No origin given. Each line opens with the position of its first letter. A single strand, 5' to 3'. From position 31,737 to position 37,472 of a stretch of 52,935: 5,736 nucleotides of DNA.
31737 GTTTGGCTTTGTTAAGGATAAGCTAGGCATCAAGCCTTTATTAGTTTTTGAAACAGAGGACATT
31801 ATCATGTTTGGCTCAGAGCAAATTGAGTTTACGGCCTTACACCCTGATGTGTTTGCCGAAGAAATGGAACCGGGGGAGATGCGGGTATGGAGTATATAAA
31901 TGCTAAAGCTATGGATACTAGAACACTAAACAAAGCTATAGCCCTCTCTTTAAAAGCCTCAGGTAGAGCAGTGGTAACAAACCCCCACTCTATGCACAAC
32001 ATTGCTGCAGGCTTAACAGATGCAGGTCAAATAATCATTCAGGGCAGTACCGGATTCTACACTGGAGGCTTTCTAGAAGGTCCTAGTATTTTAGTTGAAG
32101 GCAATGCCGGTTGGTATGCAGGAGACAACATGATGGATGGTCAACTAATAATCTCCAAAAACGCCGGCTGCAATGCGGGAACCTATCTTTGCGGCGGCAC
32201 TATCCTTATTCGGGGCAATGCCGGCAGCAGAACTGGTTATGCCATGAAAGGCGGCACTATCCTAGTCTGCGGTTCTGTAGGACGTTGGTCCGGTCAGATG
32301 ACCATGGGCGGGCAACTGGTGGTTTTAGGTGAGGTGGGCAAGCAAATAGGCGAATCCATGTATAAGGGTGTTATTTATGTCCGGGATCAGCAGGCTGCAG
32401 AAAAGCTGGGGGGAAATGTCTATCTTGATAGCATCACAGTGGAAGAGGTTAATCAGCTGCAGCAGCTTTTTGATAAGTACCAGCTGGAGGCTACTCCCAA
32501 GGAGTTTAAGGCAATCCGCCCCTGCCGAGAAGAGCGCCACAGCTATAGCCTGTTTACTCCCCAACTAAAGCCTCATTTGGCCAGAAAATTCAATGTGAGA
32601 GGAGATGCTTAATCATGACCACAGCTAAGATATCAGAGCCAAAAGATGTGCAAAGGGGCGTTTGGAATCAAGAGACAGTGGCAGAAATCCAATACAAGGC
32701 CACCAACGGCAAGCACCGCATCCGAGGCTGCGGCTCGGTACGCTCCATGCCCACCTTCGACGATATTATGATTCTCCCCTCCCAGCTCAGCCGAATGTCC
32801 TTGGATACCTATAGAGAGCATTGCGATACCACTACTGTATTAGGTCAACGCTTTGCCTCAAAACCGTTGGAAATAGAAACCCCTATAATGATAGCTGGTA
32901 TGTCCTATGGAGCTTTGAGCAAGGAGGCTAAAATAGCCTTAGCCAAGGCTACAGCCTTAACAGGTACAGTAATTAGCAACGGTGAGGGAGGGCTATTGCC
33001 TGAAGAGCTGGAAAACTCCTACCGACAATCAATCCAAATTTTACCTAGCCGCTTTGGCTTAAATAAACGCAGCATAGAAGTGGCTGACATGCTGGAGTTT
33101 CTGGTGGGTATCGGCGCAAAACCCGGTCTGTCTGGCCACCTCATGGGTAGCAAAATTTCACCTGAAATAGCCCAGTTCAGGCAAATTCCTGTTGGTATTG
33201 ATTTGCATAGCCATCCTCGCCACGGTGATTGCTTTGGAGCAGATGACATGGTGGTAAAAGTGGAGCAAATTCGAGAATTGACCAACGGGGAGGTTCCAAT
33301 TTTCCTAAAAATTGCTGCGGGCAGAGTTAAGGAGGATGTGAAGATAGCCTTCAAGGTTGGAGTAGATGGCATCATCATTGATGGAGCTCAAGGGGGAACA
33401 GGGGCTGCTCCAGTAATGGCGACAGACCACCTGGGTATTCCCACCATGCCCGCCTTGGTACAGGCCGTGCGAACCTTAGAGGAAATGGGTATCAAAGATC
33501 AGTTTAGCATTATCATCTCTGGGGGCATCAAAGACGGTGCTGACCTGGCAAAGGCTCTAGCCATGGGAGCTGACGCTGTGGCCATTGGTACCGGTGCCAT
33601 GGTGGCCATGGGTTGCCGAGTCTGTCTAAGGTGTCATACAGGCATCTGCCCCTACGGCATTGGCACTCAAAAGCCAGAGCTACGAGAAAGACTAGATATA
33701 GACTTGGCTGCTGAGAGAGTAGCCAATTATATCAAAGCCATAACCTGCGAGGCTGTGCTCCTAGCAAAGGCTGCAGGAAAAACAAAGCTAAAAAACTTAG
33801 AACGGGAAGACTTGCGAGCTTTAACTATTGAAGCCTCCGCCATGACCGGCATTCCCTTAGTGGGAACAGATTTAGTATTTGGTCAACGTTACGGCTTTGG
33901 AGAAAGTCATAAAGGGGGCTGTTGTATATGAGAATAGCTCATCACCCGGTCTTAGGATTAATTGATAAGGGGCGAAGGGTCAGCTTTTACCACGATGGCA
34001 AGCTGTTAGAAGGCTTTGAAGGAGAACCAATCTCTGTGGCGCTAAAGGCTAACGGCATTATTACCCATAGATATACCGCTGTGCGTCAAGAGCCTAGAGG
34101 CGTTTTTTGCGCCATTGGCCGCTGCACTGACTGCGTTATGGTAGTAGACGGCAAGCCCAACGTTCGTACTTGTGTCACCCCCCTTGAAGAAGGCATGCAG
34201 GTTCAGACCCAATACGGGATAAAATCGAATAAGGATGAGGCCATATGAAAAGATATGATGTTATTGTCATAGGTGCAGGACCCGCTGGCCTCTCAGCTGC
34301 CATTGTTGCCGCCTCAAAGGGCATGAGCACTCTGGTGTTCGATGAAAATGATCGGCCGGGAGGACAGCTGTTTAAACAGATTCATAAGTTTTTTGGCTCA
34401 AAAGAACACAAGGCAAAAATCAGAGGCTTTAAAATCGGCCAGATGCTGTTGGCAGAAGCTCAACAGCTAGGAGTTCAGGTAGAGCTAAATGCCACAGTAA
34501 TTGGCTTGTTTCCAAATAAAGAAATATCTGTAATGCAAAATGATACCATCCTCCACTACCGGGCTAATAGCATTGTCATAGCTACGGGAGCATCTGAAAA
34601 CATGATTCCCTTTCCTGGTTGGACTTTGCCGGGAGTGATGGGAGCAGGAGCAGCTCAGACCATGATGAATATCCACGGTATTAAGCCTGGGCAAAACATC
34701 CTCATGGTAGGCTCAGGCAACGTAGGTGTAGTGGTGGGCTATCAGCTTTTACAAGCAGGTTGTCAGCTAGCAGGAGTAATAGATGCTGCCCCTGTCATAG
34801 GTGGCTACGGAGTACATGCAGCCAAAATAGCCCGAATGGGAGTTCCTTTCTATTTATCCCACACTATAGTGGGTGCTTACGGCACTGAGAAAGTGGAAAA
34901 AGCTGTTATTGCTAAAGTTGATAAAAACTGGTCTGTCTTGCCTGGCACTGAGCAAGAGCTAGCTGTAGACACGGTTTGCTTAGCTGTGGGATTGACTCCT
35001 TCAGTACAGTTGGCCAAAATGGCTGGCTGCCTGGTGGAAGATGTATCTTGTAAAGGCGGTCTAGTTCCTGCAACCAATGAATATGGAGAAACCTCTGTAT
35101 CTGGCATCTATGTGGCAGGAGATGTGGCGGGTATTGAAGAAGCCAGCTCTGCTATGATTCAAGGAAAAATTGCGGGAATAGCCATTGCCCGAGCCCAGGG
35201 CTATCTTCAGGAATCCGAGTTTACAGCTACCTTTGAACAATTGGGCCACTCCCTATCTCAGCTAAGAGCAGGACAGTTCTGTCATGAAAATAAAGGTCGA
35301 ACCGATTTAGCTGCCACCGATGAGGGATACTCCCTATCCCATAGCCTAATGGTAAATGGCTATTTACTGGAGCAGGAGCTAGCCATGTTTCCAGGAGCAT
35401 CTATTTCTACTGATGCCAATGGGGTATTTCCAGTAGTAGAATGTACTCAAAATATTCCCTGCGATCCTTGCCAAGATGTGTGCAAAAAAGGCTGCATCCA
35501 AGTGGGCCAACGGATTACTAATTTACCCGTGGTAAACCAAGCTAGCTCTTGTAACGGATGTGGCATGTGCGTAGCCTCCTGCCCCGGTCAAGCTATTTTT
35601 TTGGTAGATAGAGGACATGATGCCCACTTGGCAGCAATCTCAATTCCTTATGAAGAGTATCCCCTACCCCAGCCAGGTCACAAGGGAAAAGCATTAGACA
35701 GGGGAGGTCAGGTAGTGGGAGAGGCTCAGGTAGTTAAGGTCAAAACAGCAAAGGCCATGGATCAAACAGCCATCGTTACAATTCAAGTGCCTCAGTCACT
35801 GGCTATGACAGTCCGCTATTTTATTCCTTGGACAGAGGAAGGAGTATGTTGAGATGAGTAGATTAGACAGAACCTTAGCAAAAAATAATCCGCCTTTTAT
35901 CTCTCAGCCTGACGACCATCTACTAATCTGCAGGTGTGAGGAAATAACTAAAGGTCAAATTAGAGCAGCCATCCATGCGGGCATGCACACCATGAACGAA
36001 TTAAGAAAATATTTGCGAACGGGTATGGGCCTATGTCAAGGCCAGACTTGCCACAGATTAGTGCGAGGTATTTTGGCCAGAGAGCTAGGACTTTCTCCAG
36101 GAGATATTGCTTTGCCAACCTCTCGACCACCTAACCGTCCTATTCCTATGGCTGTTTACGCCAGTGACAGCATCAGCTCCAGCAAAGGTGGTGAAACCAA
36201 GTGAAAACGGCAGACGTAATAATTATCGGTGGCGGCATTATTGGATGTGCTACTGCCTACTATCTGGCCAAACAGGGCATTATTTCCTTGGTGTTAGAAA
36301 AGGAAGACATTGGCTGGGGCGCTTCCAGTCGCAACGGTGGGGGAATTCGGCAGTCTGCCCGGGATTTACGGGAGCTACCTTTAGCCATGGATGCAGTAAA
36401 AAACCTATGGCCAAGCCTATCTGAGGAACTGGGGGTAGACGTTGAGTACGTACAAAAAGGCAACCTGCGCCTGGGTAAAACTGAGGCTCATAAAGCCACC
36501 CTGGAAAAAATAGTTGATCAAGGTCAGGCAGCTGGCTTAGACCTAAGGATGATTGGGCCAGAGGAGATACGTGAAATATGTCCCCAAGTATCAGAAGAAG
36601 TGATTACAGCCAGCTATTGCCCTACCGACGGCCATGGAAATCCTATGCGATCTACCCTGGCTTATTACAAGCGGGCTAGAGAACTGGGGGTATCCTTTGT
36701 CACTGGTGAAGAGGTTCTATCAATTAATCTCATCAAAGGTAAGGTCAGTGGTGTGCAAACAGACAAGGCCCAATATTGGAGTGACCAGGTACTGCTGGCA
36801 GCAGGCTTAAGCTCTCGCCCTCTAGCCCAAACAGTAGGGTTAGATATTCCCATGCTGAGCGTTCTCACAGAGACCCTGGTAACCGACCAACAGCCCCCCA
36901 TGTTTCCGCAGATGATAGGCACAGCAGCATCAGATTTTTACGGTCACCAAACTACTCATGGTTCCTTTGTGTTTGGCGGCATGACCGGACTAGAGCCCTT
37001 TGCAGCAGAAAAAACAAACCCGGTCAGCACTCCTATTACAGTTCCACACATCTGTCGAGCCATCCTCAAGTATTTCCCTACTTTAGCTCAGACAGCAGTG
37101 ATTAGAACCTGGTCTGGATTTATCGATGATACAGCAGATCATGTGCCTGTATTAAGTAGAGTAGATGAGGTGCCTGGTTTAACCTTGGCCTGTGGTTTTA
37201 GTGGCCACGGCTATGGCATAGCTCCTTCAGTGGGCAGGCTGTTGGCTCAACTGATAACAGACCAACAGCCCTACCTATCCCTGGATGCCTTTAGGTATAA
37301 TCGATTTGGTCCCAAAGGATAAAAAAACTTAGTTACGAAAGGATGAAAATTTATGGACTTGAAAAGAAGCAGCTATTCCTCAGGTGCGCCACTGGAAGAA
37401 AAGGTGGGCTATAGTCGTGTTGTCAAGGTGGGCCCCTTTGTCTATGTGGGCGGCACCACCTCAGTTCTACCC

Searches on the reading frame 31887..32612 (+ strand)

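Call 20: search_protein_families(library=pfam, proteins=[window:31887-32612:+], max_evalue=0.0001)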
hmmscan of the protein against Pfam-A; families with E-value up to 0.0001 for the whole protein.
window:31887-32612:+ (241 aa): 1 family
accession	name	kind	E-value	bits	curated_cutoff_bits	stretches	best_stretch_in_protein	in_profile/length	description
PF01493.24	GXGXG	-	8.4e-23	81.3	32.5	1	27-189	11-184/190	GXGXG motif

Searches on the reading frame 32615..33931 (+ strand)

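Call 20: search_protein_families(library=pfam, proteins=[window:32615-33931:+], max_evalue=0.0001)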
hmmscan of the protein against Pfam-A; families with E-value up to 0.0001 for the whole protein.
window:32615-33931:+ (438 aa): 4 families
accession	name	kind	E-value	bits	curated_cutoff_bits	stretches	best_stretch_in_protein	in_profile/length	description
PF01645.23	Glu_synthase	-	2.9e-102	343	20.4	1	63-389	23-368/369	Conserved region in glutamate synthase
PF01070.24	FMN_dh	-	3.6e-13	49.7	24.9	1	215-333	209-310/350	FMN-dependent dehydrogenase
PF03060.21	NMO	-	2.3e-06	27.7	28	1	227-334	135-231/331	Nitronate monooxygenase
PF00478.31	IMPDH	-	2.3e-06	27.3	25.6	1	229-326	145-237/345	IMP dehydrogenase / GMP reductase domain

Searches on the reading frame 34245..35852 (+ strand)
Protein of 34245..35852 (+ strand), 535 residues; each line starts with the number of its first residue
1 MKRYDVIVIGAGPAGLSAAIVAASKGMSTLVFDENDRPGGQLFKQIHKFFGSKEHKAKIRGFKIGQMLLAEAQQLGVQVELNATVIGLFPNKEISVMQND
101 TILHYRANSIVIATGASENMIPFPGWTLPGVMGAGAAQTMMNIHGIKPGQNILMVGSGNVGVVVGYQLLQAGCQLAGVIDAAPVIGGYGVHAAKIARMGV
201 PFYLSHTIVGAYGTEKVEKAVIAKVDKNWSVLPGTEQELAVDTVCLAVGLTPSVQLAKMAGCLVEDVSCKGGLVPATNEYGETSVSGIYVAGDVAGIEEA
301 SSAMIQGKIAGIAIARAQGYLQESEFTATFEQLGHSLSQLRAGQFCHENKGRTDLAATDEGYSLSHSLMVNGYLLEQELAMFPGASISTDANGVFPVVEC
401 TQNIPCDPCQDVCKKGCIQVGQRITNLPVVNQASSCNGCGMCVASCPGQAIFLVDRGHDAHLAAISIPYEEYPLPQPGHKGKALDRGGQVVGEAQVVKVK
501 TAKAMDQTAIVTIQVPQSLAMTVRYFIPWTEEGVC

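Call 20: search_protein_families(library=pfam, proteins=[window:34245-35852:+], max_evalue=0.0001)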
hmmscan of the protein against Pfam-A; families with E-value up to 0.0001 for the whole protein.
window:34245-35852:+ (535 aa): 12 families
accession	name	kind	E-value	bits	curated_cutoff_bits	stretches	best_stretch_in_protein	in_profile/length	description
PF07992.20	Pyr_redox_2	-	2.5e-36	126.1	26.1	1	4-307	1-291/291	Pyridine nucleotide-disulphide oxidoreductase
PF13738.12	Pyr_redox_3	-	4.1e-13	49.7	30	1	72-292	91-305/305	Pyridine nucleotide-disulphide oxidoreductase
PF13450.12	NAD_binding_8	-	2.4e-10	41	21.9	1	8-44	1-37/68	NAD(P)-binding Rossmann-like domain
PF12831.13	FAD_oxidored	-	8.1e-10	39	27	1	5-71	1-67/416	FAD dependent oxidoreductase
PF03486.20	HI0933_like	-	2.5e-09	37.4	50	1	5-41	2-38/244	HI0933-like protein Rossmann domain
PF01266.30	DAO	-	3.8e-09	37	27.9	1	5-40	1-37/353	FAD dependent oxidoreductase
PF00890.30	FAD_binding_2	-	8.8e-07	28.9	20.4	1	5-42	1-38/414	FAD binding domain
PF00070.33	Pyr_redox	-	4e-06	27.7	22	0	6-50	2-46/82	Pyridine nucleotide-disulphide oxidoreductase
PF01946.23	Thi4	-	1.5e-05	24.8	26.2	1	4-41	18-56/235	Thi4 family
PF13434.12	Lys_Orn_oxgnase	-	5.6e-05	22.9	21.3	0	3-36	2-36/339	L-lysine 6-monooxygenase/L-ornithine 5-monooxygenase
PF01134.28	GIDA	-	6.3e-05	22.6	22.1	1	5-35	1-31/391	Glucose inhibited division protein A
PF12837.12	Fer4_6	-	9.6e-05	22.6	25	1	430-451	3-24/24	4Fe-4S binding domain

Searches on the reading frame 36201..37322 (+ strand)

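Call 20: search_protein_families(library=pfam, proteins=[window:36201-37322:+], max_evalue=0.0001)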
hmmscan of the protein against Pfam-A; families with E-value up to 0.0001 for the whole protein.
window:36201-37322:+ (373 aa): 6 families
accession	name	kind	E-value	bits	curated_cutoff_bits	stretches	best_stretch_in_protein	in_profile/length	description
PF01266.30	DAO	-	1.7e-74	251.9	27.9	1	5-351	1-353/353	FAD dependent oxidoreductase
PF13738.12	Pyr_redox_3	-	4.8e-07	29.8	30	0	7-38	1-33/305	Pyridine nucleotide-disulphide oxidoreductase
PF07992.20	Pyr_redox_2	-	2.4e-06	27.6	26.1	0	5-208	2-114/291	Pyridine nucleotide-disulphide oxidoreductase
PF13450.12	NAD_binding_8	-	3.4e-06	27.7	21.9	1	8-44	1-38/68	NAD(P)-binding Rossmann-like domain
PF00890.30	FAD_binding_2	-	1.8e-05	24.5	20.4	1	5-202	1-202/414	FAD binding domain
PF00070.33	Pyr_redox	-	5.4e-05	24.1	22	0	6-27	2-23/82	Pyridine nucleotide-disulphide oxidoreductase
